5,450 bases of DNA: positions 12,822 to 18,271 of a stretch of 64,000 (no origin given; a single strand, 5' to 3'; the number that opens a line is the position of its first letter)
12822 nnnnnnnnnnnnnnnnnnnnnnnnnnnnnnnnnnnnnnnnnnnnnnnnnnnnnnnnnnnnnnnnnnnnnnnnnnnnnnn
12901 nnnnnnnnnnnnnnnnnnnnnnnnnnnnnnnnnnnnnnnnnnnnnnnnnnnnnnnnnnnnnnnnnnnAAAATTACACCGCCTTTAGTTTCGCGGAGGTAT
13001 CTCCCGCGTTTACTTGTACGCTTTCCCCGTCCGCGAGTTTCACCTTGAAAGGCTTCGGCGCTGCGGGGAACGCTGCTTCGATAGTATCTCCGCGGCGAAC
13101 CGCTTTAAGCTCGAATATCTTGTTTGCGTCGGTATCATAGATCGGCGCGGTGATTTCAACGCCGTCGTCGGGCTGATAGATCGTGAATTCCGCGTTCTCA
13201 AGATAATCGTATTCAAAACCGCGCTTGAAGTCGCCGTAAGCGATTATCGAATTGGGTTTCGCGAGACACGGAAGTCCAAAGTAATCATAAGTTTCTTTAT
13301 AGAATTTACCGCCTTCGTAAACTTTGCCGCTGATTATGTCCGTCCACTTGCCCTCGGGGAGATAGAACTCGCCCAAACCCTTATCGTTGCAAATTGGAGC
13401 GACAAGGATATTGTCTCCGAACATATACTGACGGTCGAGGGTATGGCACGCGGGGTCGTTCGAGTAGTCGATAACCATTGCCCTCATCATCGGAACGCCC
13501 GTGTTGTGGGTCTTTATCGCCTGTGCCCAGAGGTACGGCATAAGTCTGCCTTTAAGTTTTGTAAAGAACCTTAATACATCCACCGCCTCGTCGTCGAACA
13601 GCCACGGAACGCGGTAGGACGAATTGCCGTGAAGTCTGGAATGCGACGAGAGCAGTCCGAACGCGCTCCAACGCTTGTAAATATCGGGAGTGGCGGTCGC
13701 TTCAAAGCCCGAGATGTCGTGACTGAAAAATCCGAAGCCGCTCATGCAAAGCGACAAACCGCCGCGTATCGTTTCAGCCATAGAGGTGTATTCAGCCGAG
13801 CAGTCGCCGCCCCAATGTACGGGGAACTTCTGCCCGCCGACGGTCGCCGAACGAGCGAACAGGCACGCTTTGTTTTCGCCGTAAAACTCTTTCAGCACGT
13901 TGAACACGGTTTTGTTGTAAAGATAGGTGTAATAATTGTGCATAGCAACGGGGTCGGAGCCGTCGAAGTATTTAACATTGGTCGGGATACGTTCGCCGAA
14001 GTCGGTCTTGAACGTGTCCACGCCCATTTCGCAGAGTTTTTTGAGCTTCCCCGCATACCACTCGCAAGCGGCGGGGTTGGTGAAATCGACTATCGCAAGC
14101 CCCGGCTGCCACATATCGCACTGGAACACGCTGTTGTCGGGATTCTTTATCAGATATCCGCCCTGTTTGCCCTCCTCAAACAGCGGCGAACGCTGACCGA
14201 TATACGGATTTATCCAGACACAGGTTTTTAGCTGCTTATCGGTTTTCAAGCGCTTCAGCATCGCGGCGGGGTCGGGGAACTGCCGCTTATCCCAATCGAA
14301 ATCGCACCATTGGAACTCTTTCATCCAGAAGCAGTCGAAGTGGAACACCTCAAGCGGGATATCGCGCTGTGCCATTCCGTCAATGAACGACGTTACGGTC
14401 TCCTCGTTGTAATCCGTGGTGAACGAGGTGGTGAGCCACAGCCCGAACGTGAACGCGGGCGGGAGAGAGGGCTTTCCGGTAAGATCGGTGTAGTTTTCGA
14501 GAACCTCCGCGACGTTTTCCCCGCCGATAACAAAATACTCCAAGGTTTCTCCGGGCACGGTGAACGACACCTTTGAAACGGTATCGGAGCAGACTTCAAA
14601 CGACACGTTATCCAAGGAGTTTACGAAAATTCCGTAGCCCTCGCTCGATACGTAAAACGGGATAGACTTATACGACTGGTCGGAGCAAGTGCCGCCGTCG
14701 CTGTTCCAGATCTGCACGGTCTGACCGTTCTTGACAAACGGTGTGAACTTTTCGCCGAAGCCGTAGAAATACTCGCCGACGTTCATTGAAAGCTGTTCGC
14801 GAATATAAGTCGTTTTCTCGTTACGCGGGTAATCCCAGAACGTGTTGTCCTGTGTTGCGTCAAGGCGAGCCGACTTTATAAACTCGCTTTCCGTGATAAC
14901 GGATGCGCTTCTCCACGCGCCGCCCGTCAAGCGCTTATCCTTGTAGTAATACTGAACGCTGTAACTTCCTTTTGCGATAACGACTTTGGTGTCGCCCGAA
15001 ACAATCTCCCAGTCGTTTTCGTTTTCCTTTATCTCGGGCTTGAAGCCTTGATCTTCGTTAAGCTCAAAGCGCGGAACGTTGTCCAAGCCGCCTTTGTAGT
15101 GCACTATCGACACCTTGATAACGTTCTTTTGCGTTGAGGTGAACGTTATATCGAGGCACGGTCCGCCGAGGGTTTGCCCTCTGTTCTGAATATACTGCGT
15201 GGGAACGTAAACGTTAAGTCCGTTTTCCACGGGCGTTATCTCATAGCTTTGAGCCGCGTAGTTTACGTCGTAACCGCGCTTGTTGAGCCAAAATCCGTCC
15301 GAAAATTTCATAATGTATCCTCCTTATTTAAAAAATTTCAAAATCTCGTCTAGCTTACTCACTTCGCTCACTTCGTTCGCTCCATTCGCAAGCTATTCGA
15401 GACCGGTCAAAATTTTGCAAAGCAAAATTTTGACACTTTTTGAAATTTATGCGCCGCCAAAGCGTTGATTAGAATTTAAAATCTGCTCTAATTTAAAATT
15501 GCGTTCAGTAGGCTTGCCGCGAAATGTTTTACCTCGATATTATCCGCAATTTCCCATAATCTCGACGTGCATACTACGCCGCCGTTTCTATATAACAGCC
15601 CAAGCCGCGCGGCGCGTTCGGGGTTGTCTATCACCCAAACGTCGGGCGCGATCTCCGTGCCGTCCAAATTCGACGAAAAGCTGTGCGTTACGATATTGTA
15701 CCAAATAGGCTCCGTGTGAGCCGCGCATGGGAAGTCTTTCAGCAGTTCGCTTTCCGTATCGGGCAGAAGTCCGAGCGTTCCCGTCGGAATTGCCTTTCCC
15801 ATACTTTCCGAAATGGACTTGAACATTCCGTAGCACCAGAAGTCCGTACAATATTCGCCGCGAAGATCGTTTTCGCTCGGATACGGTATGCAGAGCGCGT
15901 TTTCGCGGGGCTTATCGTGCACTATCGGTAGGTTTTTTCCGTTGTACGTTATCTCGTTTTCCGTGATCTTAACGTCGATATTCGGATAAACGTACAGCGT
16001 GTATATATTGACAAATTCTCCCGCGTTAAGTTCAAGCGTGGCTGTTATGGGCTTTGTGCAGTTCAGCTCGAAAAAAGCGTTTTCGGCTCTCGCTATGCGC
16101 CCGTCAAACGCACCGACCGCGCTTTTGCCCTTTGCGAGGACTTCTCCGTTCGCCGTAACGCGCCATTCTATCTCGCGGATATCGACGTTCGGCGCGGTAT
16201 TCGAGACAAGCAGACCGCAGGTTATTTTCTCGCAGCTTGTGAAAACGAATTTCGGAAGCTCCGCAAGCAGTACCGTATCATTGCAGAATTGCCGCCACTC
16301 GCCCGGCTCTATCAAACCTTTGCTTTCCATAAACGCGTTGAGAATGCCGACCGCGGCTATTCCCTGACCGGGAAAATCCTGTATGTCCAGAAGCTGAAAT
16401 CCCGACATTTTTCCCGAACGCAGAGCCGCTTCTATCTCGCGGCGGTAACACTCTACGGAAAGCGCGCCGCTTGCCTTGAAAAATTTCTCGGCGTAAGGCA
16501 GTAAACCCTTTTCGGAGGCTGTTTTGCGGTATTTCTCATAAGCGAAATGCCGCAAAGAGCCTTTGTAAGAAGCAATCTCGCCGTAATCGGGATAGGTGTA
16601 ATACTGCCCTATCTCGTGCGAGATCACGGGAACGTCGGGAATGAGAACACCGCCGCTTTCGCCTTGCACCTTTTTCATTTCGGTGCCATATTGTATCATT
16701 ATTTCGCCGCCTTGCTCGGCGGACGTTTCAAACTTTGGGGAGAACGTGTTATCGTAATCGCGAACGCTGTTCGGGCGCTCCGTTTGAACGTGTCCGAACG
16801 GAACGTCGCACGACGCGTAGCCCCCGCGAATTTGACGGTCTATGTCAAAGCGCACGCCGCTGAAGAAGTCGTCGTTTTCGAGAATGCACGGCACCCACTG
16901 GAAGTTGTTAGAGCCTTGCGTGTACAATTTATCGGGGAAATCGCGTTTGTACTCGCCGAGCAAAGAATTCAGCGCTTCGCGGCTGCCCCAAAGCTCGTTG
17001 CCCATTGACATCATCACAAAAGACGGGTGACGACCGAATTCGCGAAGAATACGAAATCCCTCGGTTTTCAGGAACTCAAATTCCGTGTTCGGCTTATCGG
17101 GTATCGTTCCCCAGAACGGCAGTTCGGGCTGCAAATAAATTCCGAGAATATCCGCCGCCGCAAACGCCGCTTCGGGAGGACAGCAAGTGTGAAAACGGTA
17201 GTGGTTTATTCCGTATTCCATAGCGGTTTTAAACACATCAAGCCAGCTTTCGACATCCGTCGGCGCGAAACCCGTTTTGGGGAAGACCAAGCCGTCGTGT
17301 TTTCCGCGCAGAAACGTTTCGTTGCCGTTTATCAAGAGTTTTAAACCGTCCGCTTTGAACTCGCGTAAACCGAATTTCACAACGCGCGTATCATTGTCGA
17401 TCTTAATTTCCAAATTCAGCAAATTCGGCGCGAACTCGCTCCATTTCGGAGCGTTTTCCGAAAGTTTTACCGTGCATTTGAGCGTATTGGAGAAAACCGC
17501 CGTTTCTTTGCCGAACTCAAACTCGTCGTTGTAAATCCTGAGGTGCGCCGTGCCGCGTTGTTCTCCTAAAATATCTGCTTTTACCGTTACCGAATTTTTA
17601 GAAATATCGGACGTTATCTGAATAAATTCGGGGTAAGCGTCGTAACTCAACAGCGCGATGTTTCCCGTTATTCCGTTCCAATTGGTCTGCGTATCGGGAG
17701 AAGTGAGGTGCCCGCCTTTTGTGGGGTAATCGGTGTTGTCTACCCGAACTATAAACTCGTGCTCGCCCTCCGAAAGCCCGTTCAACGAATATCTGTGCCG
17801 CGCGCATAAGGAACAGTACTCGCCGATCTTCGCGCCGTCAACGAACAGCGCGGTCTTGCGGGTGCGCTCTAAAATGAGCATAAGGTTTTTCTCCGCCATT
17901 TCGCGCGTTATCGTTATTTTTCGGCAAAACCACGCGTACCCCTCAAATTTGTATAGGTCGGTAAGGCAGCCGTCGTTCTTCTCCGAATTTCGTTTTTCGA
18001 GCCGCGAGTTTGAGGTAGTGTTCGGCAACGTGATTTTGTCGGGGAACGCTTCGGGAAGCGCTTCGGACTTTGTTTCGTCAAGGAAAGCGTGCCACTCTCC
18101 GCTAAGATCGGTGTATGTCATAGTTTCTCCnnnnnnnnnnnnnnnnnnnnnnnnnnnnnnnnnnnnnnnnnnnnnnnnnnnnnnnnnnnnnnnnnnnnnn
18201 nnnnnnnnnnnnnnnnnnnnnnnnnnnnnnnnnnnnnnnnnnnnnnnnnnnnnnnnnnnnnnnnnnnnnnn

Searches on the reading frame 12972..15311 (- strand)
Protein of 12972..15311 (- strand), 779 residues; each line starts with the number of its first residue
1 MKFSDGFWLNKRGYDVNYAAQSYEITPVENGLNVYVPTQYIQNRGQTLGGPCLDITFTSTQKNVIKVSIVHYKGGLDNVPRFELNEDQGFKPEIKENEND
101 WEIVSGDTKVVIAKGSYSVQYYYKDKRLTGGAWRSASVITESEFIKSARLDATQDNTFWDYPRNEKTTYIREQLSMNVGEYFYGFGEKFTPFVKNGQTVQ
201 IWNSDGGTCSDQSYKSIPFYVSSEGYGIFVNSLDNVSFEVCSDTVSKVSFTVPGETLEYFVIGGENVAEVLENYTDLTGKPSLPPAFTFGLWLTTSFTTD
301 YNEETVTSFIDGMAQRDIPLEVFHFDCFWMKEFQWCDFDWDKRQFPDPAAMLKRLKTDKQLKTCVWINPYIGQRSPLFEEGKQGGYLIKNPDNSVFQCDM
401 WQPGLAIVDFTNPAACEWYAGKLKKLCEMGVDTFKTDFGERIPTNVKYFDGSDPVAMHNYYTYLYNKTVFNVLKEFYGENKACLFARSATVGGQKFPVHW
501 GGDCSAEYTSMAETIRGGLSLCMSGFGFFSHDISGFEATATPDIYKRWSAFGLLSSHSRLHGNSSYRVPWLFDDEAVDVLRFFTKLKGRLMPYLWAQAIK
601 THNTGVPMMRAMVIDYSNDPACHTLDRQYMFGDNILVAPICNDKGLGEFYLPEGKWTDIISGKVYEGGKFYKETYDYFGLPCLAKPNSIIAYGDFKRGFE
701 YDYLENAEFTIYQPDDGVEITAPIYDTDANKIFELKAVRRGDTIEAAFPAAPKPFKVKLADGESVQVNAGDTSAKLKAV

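Call 5: search_protein_families(library=pfam, proteins=[window:12972-15311:-], max_evalue=0.01)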
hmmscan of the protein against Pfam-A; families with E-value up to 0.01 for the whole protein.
window:12972-15311:- (779 aa): 3 families
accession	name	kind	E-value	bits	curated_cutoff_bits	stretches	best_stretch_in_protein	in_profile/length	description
PF01055.32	Glyco_hydro_31_2nd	-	4.2e-91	306.1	23.5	1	281-596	1-327/328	Glycosyl hydrolases family 31 TIM-barrel domain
PF13802.12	Gal_mutarotas_2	-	2e-29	103.6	27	1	55-239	2-184/184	Glycosyl hydrolase 31 N-terminal galactose mutarotase-like domain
PF21365.3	Glyco_hydro_31_3rd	-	2.5e-22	79.6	24.4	1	605-690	1-87/87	Glycosyl hydrolase family 31 C-terminal domain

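Call 6: search_protein_families(library=ncbifam, proteins=[window:12972-15311:-], max_evalue=0.01)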
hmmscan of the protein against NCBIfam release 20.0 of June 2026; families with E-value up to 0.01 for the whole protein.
window:12972-15311:- (779 aa): 3 families
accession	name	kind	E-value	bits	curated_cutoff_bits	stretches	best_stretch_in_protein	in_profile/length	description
NF007940.0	PRK10658.1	equivalog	0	1161.3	606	1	1-770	1-748/771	alpha-xylosidase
NF040948.1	alpha_gluc_MalA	equivalog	2.5e-72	244.1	800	2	163-440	46-323/627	alpha-glucosidase MalA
NF007746.0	PRK10426.1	equivalog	7.6e-70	236.1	553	1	163-669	109-649/683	alpha-glucosidase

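Call 63: search_solved_structures(query=window:12972-15311:-, max_evalue=1e-50)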
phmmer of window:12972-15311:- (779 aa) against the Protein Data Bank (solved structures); distinct sequences matched with E-value up to 1e-50: 14.
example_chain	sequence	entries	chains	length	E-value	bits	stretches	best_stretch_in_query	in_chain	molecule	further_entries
8t7z_A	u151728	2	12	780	1.5e-262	876.7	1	1-747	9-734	Alpha-glucosidase yicI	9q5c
1we5_A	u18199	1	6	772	4e-261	872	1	1-751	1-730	Putative family 31 glucosidase yicI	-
2f2h_A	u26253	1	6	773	4e-261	872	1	1-751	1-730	Putative family 31 glucosidase yicI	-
1xsi_A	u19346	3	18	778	4.1e-261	871.9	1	1-751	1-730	Putative family 31 glucosidase yicI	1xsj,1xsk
5f7c_A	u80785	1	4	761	1.3e-103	350.9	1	178-690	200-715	Alpha-glucosidase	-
6jr6_A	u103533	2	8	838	3e-69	237.3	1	170-719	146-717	Candidate alpha-glycosidase Glycoside hydrolase family 31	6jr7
6jr8_A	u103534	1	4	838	3.2e-68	233.9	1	170-719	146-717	Candidate alpha-glycosidase Glycoside hydrolase family 31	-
5i0d_A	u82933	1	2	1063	1.6e-64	221.7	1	179-692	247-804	Lmo2446 protein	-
4kmq_A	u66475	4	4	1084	1.6e-64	221.7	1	179-692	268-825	Lmo2446 protein | Alpha-xylosidase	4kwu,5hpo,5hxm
5f7u_A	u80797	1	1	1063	7.3e-64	219.5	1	179-692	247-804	Cycloalternan-forming enzyme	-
9kz6_A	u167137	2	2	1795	5.7e-57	196.7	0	457-662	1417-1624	Maltase-glucoamylase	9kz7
4b9y_A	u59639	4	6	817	8e-52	179.7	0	171-718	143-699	ALPHA-GLUCOSIDASE, PUTATIVE, ADG31B | Oligosaccharide 4-alpha-D-glucosyltransferase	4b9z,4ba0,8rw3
5i23_A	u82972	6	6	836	9.7e-52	179.4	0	171-718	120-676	Oligosaccharide 4-alpha-D-glucosyltransferase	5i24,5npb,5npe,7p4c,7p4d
5npc_A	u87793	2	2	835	4.5e-51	177.2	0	170-718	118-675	Oligosaccharide 4-alpha-D-glucosyltransferase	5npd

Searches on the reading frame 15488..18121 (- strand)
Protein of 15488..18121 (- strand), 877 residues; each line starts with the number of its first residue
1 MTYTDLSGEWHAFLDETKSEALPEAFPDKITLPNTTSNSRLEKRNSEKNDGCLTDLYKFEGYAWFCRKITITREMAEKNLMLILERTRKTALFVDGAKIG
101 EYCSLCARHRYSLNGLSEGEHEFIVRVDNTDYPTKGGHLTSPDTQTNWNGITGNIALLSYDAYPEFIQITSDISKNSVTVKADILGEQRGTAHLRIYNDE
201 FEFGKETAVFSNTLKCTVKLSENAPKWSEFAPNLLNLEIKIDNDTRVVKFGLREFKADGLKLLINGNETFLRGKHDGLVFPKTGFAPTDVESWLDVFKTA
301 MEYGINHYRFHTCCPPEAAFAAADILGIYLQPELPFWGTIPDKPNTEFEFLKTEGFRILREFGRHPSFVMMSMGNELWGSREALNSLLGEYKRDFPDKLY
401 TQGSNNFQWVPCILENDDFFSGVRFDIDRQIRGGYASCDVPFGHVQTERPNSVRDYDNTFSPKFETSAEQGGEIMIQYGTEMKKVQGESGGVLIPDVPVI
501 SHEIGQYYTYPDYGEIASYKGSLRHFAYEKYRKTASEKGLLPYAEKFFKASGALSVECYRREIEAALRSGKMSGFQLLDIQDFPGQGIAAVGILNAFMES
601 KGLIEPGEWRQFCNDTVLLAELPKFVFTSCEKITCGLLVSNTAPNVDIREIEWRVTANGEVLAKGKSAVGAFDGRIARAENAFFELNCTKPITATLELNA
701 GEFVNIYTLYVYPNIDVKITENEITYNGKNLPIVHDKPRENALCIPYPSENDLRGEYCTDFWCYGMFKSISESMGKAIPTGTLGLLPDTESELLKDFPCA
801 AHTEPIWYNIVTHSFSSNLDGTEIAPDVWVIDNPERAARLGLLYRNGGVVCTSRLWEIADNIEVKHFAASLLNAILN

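Call 5: search_protein_families(library=pfam, proteins=[window:15488-18121:-], max_evalue=0.01)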
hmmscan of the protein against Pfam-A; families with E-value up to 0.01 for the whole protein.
window:15488-18121:- (877 aa): 1 family
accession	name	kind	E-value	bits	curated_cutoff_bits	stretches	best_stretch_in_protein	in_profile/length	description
PF00703.27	Glyco_hydro_2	-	0.0061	17.8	23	0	167-253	6-109/109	Glycosyl hydrolases family 2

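Call 6: search_protein_families(library=ncbifam, proteins=[window:15488-18121:-], max_evalue=0.01)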
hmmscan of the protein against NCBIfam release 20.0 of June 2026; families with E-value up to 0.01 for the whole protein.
window:15488-18121:- (877 aa): 5 families
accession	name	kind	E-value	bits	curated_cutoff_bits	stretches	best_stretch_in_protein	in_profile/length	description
NF049890.1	Bet1-4galacdseBT4151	equivalog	7.9e-132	441.1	1500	2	53-410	99-484/952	exo-beta-1,4-galactosidase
NF041100.1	betagal_LacZ_Ttogales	equivalog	2.7e-07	28.7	2000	1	211-310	271-368/1090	beta-galactosidase LacZ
NF052611.1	beta_gal_Bga2A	equivalog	0.00013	20.1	999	1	170-333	225-399/1007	beta-galactosidase, LacZ type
NF041463.1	GalB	equivalog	0.00018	19.4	900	0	48-377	122-479/869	beta-galactosidase GalB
NF007538.0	PRK10150.1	equivalog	0.00024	19.6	544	0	147-335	169-360/607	beta-glucuronidase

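Call 62: search_solved_structures(query=window:15488-18121:-, max_evalue=0.001)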
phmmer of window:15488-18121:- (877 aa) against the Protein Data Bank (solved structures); distinct sequences matched with E-value up to 0.001: 14.
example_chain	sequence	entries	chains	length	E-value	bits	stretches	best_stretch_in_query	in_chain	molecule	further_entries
8u01_A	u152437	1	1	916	8e-108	364.6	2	57-404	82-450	Glycosyl hydrolase family 2, sugar binding domain protein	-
7vqm_A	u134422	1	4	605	1.5e-11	46.1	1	56-384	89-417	GH2 beta-galacturonate AqGalA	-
6ncy_A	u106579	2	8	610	1.7e-10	42.6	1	58-385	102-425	Beta-glucuronidase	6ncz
6d89_C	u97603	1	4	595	3.7e-10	41.5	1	54-382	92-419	Beta-galactosidase/beta-glucuronidase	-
6d1n_A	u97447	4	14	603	7.5e-10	40.5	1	55-382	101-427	Beta-galactosidase/beta-glucuronidase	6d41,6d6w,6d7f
6d8k_A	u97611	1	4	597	1.5e-08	36.1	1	55-344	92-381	Glycosyl hydrolase family 2, sugar binding domain protein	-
6s6z_A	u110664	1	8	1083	2.3e-08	35.5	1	68-400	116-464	Beta-galactosidase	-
6sd0_A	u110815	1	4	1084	2.3e-08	35.5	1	68-400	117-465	Beta-galactosidase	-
7sf2_A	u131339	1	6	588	1.5e-06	29.6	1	89-347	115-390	Glycosyl hydrolase family 2, sugar binding domain protein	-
3gm8_A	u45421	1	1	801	1.5e-05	26.3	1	60-405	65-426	Glycoside hydrolase family 2, candidate beta-glycosidase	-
8e72_A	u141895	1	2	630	5.3e-05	24.4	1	146-281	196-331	Glycosyl hydrolase family 2, TIM barrel domain protein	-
8dhv_A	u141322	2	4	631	5.3e-05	24.4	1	146-281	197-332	Glycosyl hydrolase family 2, TIM barrel domain protein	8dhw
5uj6_A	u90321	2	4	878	0.00087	20.4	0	52-104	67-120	Glycosyl hydrolases family 2, sugar binding domain protein | Beta-galactosidase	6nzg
6d50_A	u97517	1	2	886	0.00089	20.4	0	52-104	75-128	Glycosyl hydrolases family 2, sugar binding domain protein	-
